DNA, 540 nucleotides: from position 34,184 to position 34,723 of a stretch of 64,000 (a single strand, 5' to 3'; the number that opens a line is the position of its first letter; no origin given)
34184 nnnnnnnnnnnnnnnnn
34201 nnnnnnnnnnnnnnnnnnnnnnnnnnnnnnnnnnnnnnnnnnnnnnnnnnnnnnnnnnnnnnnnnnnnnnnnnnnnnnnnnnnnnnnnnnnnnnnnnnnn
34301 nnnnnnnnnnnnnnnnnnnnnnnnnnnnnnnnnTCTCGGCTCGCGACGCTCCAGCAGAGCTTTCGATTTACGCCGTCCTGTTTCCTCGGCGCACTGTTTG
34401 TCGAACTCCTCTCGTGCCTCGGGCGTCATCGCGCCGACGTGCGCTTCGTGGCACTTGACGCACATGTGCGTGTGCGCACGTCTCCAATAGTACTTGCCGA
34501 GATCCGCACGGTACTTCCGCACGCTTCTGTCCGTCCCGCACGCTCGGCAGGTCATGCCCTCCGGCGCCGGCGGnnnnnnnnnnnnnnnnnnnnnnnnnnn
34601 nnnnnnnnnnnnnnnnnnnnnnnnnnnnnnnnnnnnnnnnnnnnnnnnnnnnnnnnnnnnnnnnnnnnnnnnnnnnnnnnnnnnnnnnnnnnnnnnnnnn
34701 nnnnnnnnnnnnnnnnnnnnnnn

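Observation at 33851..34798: Gene composed of three ~95%-identical 240-bp tandem units, each encoding a CxxC...CxxCH module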

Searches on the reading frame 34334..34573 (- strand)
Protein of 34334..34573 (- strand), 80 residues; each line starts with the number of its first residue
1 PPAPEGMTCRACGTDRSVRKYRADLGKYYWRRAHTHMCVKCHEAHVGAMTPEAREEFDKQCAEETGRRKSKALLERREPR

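Call 27: search_solved_structures(query=A2, max_evalue=10, show_alignments=3)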
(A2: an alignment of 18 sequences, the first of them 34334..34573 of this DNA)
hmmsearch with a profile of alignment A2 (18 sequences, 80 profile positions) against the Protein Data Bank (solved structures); distinct sequences matched with E-value up to 10: 6.
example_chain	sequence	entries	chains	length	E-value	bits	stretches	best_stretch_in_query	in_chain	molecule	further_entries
9l08_A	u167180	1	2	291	0.014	18.9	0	36-52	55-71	Covalently Connected Cytochrome c555 trimer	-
27ag_A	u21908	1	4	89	0.37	14.3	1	39-69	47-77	De novo designed miniprotein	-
27ah_A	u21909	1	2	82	0.44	14.1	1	39-67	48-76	De novo designed miniprotein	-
8ro0_E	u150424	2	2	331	1.5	12.4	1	11-42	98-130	WD_REPEATS_REGION domain-containing protein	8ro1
3cao_A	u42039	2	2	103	4.6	10.8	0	37-62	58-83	CYTOCHROME C3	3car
1gyo_A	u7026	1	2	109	7.7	10.1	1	8-45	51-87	CYTOCHROME C3, A DIMERIC CLASS III C-TYPE CYTOCHROME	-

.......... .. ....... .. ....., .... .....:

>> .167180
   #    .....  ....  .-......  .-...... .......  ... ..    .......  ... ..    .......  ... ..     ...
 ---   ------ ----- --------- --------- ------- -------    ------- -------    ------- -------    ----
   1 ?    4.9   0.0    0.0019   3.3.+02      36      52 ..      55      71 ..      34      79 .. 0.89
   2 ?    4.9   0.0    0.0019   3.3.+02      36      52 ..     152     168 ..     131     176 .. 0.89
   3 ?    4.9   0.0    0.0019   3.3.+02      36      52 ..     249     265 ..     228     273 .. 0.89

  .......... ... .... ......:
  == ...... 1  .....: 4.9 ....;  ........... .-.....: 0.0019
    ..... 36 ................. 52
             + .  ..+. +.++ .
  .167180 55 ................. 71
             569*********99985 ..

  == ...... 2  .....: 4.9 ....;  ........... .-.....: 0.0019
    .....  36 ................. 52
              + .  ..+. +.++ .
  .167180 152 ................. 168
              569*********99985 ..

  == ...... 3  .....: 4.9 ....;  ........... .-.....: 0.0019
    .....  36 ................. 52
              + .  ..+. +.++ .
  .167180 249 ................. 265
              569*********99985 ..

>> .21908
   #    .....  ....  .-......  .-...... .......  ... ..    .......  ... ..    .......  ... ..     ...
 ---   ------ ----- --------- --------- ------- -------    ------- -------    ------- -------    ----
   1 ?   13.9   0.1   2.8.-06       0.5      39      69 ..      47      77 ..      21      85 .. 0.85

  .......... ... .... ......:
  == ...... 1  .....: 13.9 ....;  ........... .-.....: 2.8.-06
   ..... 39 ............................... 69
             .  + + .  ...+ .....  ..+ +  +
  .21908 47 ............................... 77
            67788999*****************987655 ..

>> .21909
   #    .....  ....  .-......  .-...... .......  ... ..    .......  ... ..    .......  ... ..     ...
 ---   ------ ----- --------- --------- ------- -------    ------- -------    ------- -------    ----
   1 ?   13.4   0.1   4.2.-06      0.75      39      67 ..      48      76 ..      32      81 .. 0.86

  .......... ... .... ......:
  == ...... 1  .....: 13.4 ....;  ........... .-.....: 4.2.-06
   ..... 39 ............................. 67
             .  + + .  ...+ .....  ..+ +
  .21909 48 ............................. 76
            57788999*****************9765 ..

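Call 29: predict_structure(alignment_id=A2)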
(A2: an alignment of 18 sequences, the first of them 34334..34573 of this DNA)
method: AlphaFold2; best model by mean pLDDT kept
length: 80 residues; sequences in the alignment: 18
mean_pLDDT: 77.7   pTM: 0.56
mean pLDDT of the five models: 77.7, 76.7, 75.6, 74.3, 70.3
residues with pLDDT >= 90: 0; 70-90: 61; 50-70: 16; < 50: 3
segments of 3 or more residues with pLDDT < 50: 78-80
pLDDT, mean of each block of 10 residues (from residue 1): 76 82 85 83 87 82 69 56
secondary structure, 60 per line:
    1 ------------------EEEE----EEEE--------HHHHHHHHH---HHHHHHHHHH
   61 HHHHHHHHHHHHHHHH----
elements in order: E19-22 E27-30 H39-47 H51-76

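Call 31: search_protein_representatives(alignment_id=A2)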
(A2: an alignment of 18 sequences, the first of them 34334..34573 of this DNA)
Query: 18 sequences, 80 profile positions. Proteins with E-value up to 0.001 (for the whole library): 18; up to 1e-10: 2; up to 1e-30: 2. The best 18 are listed.
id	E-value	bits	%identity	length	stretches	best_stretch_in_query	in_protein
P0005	4.8e-81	283.2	-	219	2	1-79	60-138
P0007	4.2e-46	171.2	-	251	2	1-74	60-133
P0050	2.6e-09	53.3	-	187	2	7-74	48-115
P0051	6.9e-09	52.0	-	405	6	7-34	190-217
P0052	2.8e-07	46.8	-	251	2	8-49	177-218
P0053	3.7e-07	46.4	-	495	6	4-32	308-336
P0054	1.3e-06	44.7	-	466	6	16-45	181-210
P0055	1.7e-06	44.3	-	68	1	49-79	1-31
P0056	1.6e-05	41.1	-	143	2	7-48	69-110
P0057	2.0e-05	40.8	-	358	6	14-45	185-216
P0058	3.6e-05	40.1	-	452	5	13-34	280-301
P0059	5.3e-05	39.5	-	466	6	12-32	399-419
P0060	9.2e-05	38.7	-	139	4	42-59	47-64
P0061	9.2e-05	38.7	-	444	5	13-32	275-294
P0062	1.2e-04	38.3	-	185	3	10-53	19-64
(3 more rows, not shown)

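Call 33: list_cluster_members(proteins=[P0050, P0052, P0056, P0055, P0060])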
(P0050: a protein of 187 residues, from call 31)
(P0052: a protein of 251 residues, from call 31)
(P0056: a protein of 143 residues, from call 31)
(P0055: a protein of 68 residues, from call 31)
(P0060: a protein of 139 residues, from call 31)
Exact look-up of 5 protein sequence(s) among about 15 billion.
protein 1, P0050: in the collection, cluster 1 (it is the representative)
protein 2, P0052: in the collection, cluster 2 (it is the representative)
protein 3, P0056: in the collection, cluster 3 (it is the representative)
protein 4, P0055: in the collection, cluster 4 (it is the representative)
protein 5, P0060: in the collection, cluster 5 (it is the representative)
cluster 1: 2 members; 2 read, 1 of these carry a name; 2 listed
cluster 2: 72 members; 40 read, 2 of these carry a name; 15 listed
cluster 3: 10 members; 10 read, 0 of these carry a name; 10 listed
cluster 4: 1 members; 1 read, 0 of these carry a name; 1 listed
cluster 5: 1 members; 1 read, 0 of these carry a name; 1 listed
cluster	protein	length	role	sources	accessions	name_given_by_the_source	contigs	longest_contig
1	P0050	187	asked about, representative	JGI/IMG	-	hypothetical protein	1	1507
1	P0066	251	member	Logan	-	-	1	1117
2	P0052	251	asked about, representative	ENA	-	-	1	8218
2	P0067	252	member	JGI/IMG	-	hypothetical protein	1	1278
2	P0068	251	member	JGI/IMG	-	hypothetical protein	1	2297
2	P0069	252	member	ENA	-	-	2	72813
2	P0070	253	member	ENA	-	-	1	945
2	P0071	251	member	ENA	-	-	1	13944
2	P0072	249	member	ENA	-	-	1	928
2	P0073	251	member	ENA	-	-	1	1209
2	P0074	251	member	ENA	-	-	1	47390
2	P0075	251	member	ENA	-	-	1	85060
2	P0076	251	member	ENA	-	-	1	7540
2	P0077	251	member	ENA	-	-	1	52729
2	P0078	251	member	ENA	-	-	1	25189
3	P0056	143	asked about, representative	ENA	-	-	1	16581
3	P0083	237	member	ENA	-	-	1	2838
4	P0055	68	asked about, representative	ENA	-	-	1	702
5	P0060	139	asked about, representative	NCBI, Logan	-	-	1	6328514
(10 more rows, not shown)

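Call 44: find_homologous_proteins(query=A3, max_evalue=0.01)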
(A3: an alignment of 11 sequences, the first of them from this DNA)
Query A3 (11 sequences) (80 aa, profile of the alignment): 3 proteins with E <= 0.01 among 1687 candidates.
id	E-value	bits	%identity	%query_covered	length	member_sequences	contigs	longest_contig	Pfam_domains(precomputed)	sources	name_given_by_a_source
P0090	7.5e-41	156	63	81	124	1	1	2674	-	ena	-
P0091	3.2e-18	83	28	89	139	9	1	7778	-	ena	-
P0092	1.3e-17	81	35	50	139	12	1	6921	-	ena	-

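Call 46: find_encoding_contigs(protein=P0091, flank=4000, max_places=2)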
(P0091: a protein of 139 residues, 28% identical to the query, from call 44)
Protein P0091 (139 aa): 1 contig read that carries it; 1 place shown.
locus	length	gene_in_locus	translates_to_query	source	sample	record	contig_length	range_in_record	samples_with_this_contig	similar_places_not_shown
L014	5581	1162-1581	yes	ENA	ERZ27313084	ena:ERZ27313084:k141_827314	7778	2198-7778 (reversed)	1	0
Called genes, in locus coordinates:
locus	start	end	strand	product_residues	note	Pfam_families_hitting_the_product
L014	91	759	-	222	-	-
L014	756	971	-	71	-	-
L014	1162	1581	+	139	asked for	-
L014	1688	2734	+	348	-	PF28502:PAB_middle, PF28503:PAB_C (faint)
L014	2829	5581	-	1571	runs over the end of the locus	PF00176:SNF2-rel_dom, PF21325:SHPRH_helical-1st, PF21324:SHPRH_helical-2nd, PF00271:Helicase_C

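Call 64: find_related_loci(query=A2, collection=viral_contigs, flank=3000)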
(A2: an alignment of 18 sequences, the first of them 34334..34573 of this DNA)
Query A2 (80 aa) in viral_contigs; peptide patterns used: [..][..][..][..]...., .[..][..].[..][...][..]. (x = any residue, [..] = any of these).
46 stretches matched a pattern, but none encodes a relative of the query by tblastn (E <= 1e-3).

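Call 68: find_homologous_proteins(query=P0066, max_evalue=0.001)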
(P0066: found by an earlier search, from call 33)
Query P0066 (251 aa): 2 proteins with E <= 0.001 among 3703 candidates.
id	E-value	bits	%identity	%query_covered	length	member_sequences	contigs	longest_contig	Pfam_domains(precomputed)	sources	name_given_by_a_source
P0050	5.1e-118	411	99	75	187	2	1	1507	-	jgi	jgi:hypothetical protein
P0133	4.8e-68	247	63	73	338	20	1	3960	-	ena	-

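Call 70: find_encoding_contigs(protein=P0133, flank=4000, max_places=3)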
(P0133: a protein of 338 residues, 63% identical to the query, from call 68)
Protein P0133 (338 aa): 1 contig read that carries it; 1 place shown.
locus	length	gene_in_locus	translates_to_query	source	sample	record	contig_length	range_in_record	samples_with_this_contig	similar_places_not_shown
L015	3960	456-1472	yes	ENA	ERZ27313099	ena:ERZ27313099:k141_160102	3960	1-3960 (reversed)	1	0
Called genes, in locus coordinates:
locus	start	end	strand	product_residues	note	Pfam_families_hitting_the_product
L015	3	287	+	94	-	?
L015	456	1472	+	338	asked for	-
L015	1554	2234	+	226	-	-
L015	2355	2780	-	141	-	-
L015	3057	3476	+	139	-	-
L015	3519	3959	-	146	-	?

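Call 71: find_encoding_contigs(protein=P0050, flank=4000, max_places=3)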
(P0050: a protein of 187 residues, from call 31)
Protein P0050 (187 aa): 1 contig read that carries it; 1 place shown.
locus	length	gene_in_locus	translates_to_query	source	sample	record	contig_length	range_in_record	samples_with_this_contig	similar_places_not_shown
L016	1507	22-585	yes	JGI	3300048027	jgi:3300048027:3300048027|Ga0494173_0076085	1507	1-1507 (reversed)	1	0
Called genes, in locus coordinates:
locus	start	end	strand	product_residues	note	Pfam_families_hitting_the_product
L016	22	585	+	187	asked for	-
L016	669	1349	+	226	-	-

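Call 75: search_protein_families(library=ncbifam, proteins=[P0133, P0052], max_evalue=1)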
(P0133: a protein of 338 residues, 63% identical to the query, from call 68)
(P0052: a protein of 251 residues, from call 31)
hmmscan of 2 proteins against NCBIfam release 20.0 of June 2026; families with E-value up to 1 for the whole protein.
P0133 (338 aa): 0 families

P0052 (251 aa): 1 family
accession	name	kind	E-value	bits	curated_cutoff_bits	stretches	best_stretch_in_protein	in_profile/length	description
NF041023.1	PP0621_fam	subfamily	0.59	10.4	45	1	60-102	22-65/71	PP0621 family protein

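Call 76: search_protein_families(library=pfam, proteins=[P0133, P0052, P0083], max_evalue=0.1)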
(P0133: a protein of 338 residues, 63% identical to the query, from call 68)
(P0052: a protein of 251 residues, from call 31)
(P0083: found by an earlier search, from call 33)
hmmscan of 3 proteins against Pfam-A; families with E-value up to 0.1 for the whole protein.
P0133 (338 aa): 2 families
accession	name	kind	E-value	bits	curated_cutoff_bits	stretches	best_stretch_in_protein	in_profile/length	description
PF01155.25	HypA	-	0.0045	17.5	28.9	0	83-158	38-100/112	Hydrogenase/urease nickel incorporation, metallochaperone, hypA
PF07282.18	Cas12f1-like_TNB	-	0.005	17.4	26.3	1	82-123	12-48/60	Cas12f1-like, TNB domain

P0052 (251 aa): 1 family
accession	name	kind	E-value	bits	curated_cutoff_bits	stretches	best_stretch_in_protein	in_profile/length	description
PF12773.13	DZR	-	0.016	15.8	27.3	0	82-119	15-35/45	Double zinc ribbon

P0083 (237 aa): 2 families
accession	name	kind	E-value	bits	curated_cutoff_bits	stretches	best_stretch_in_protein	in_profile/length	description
PF12773.13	DZR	-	0.0017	18.9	27.3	0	85-121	14-33/45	Double zinc ribbon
PF25169.1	DUF7830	-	0.06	13.7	27.5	0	81-111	32-60/72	Domain of unknown function (DUF7830)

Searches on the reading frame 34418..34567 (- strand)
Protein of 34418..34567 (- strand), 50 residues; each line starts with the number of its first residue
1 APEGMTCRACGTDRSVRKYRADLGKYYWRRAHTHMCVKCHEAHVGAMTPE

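Call 56: predict_structure(alignment_id=A4)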
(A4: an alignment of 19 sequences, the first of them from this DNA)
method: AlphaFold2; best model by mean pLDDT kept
length: 50 residues; sequences in the alignment: 19
mean_pLDDT: 88.1   pTM: 0.63
mean pLDDT of the five models: 88.1, 86.8, 86.6, 86.1, 85.4
residues with pLDDT >= 90: 33; 70-90: 13; 50-70: 4; < 50: 0
segments of 3 or more residues with pLDDT < 50: none
pLDDT, mean of each block of 10 residues (from residue 1): 83 90 92 93 83
secondary structure, 60 per line:
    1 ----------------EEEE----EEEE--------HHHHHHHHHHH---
elements in order: E17-20 E25-28 H37-47

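Call 62: fold_search(model_id=the predicted structure, library=pdb)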
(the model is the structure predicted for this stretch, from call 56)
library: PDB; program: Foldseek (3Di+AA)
matches with E <= 10: 107; with E <= 0.001: 0
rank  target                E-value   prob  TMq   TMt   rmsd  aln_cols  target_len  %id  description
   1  7qca_SDD              6.7e-01  0.72  0.57  0.46   2.8        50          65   18  Spraguea lophii ribosome (released 2022-11-30)
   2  7qiy_N                1.3e+00  0.54  0.51  0.51   2.8        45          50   18  Specific features and methylation sites of a plant ribosome. 40S head ribosomal subunit. (released 2022-06-15)
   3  6g5h_d                1.6e+00  0.51  0.52  0.49   1.9        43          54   16  Cryo-EM structure of a late human pre-40S ribosomal subunit - Mature (released 2018-06-06)
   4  8c3a_DQ               1.9e+00  0.38  0.50  0.47   2.9        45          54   13  Crystal structure of ailanthone bound to the Candida albicans 80S ribosome (released 2024-01-10)
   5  7pwo_d1               1.9e+00  0.25  0.51  0.52   5.9        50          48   24  Cryo-EM structure of Giardia lamblia ribosome at 2.75 A resolution (released 2022-04-20)
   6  6zj3_L5               1.9e+00  0.06  0.25  0.15   9.4        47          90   17  Cryo-EM structure of the highly atypical cytoplasmic ribosome of Euglena gracilis (released 2020-10-07)
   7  8r57_d                2.4e+00  0.38  0.53  0.49   2.8        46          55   15  CryoEM structure of wheat 40S ribosomal subunit, head domain (released 2023-12-27)
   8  5o5j_N                2.4e+00  0.21  0.44  0.38   4.2        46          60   24  Structure of the 30S small ribosomal subunit from Mycobacterium smegmatis (released 2017-07-12)
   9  9b1d_D                2.4e+00  0.11  0.35  0.12   8.6        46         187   22  Cryo-EM structure of native SWR1 bound to DNA (composite structure) (released 2024-10-09)
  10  6zj3_SS               3.0e+00  0.30  0.54  0.52   2.8        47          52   13  Cryo-EM structure of the highly atypical cytoplasmic ribosome of Euglena gracilis (released 2020-10-07)
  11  9q7q_9                3.0e+00  0.23  0.48  0.54   5.7        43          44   16  ABCE1-eRF1-RNC-AMD1C (released 2026-03-04)
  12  8g4i_d                3.2e+00  0.23  0.51  0.33   2.8        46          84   22  40S ribosomal subunit of the 80S Giardia intestinalis assemblage A ribosome with Emetine bound in V1 conformation (released 2024-10-30)
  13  7b7u_M                3.2e+00  0.06  0.30  0.15   6.9        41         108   20  Cryo-EM structure of mammalian RNA polymerase II in complex with human RPAP2 (released 2021-05-19)
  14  6y0g_Sd               3.5e+00  0.25  0.50  0.48   1.9        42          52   17  Structure of human ribosome in classical-PRE state (released 2020-04-15)
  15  7r81_e2               3.5e+00  0.21  0.50  0.46   3.1        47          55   15  Structure of the translating Neurospora crassa ribosome arrested by cycloheximide (released 2021-12-01)
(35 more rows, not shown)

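Call 83: search_solved_structures(query=A4, max_evalue=10, show_alignments=4)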
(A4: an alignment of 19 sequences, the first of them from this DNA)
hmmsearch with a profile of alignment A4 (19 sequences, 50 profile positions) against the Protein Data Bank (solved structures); distinct sequences matched with E-value up to 10: 22.
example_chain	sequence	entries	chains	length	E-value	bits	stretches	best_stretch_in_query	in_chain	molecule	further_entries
8pjr_A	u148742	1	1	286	9.8e-07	31.6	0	15-33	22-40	SAKe6AC-LB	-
7ona_A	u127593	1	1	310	1.9e-06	30.6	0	15-33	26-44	SAKe6AC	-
8pjx_A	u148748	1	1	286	0.00031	23.6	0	15-31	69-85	SAKe6FR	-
9w1v_A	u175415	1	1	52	0.28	14.1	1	2-14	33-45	RUBREDOXIN 3796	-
9zdp_A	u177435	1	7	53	0.37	13.7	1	2-14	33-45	Rubredoxin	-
5yq4_A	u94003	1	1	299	0.46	13.4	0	15-37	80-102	Kelch-like protein 20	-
6gy5_A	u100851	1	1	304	0.5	13.3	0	15-37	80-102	Kelch-like protein 20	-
7a9a_A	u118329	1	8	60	0.66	12.9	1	2-15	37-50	Rubredoxin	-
3sfz_A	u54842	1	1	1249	0.73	12.8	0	8-29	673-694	Apoptotic peptidase activating factor 1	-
3shf_A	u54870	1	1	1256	0.74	12.8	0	8-29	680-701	Apoptotic peptidase activating factor 1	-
9e71_BP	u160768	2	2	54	0.82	12.6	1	3-16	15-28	Small ribosomal subunit protein uS14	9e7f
7ob9_I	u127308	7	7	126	0.99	12.3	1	2-23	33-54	DNA-directed RNA polymerase I subunit RPA12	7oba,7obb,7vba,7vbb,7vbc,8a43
3bg0_A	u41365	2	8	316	1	12.3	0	8-24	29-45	Protein SEC13 homolog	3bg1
1yk5_A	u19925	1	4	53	1.1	12.3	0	2-14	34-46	Rubredoxin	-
5a9q_6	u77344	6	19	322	1.1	12.2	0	8-24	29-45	PROTEIN SEC13 HOMOLOG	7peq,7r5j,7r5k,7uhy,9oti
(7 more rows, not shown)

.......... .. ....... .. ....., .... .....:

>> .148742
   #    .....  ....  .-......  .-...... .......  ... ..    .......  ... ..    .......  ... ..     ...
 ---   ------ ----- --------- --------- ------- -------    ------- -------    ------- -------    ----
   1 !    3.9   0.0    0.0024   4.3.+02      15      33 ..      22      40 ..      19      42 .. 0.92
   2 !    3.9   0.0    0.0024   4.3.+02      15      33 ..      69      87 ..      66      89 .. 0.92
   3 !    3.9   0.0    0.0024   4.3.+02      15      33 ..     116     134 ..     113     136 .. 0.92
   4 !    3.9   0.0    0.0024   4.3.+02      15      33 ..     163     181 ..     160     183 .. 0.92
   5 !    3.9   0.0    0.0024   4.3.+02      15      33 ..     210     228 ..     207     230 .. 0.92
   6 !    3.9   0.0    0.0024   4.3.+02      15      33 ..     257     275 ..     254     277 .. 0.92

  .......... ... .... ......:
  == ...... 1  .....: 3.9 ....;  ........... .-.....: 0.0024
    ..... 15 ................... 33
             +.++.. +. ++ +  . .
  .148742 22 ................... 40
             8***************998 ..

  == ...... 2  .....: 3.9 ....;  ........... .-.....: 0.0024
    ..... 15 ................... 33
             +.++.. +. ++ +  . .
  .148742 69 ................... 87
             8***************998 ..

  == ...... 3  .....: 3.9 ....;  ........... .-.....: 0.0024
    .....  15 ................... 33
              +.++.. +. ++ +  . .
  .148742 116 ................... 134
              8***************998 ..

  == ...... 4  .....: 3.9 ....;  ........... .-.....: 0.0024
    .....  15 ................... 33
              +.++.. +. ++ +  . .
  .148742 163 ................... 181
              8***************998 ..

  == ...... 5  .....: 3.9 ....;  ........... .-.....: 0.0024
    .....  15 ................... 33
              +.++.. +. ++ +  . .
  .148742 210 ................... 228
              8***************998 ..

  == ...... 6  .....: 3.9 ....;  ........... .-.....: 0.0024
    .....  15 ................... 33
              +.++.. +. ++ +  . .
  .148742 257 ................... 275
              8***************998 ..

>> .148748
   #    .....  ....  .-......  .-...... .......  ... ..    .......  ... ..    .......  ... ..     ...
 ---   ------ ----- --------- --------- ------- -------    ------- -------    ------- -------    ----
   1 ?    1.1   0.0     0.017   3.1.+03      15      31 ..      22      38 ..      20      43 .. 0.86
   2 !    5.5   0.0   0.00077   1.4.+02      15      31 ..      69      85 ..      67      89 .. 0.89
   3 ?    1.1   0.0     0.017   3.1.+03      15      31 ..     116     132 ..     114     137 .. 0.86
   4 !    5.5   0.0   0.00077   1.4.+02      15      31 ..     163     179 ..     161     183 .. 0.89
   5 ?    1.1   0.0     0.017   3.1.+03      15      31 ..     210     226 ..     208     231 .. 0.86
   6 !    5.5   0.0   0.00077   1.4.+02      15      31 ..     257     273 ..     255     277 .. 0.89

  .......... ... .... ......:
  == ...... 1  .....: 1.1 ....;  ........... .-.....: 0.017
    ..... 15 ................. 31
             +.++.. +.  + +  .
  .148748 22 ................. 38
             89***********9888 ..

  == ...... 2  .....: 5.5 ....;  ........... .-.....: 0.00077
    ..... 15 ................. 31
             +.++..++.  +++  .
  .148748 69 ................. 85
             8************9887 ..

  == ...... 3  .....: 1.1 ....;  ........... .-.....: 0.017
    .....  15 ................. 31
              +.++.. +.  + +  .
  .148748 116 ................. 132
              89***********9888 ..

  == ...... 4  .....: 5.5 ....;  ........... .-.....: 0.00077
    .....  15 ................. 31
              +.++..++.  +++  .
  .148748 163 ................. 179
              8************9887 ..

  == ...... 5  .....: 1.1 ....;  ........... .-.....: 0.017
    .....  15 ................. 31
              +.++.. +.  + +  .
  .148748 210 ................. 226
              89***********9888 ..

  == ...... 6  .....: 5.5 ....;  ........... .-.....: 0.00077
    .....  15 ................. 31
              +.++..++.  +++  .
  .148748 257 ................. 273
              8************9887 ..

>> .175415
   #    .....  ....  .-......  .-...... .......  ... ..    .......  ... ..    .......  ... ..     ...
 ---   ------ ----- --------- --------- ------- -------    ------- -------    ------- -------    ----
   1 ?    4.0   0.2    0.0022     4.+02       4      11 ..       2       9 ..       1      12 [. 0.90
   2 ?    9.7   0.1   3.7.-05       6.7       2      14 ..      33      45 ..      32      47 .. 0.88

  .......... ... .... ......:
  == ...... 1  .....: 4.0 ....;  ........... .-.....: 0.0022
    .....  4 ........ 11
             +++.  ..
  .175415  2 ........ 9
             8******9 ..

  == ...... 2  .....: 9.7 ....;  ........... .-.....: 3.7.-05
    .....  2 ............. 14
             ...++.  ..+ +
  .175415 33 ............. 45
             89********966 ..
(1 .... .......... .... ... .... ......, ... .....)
